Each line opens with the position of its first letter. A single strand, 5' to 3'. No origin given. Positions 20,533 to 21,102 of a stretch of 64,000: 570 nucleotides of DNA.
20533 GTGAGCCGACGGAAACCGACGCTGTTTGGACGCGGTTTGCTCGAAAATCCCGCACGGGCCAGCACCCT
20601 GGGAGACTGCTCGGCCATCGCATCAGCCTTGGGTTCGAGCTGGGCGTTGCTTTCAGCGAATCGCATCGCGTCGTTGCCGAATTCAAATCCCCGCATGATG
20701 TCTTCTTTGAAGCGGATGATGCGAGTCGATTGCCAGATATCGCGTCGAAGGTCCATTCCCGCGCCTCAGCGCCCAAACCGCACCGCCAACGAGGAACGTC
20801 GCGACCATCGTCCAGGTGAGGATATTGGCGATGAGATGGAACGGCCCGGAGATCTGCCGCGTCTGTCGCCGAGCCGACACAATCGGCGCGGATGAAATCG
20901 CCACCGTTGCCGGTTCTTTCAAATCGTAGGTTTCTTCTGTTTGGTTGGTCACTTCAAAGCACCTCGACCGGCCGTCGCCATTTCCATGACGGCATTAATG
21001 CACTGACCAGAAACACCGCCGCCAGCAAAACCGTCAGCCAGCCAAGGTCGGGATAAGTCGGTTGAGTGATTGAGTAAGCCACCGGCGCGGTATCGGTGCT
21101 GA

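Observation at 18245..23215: Tandem duplication of a two-module polytopic membrane protein, once fused (753 aa) and once split (about 400 aa + 519 aa), with a strictly conserved acidic loop motif; next to a DUF1559 pilin-like gene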

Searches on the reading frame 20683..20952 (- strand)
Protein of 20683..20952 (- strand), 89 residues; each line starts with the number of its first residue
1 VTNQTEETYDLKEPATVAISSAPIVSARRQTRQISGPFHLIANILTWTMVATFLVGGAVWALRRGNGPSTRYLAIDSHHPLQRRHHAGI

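Call 7: search_protein_families(library=pfam, proteins=[window:20683-20952:-], max_evalue=1)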
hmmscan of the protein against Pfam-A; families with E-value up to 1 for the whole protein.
window:20683-20952:- (89 aa): 0 families

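Call 8: search_protein_families(library=ncbifam, proteins=[window:20683-20952:-], max_evalue=1)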
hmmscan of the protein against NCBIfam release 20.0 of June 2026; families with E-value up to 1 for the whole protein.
window:20683-20952:- (89 aa): 1 family
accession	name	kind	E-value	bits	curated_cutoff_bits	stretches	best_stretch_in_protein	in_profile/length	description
NF040681.2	GPS-CTERM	domain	0.097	12.9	28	1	50-65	12-27/28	GPS-CTERM domain-containing protein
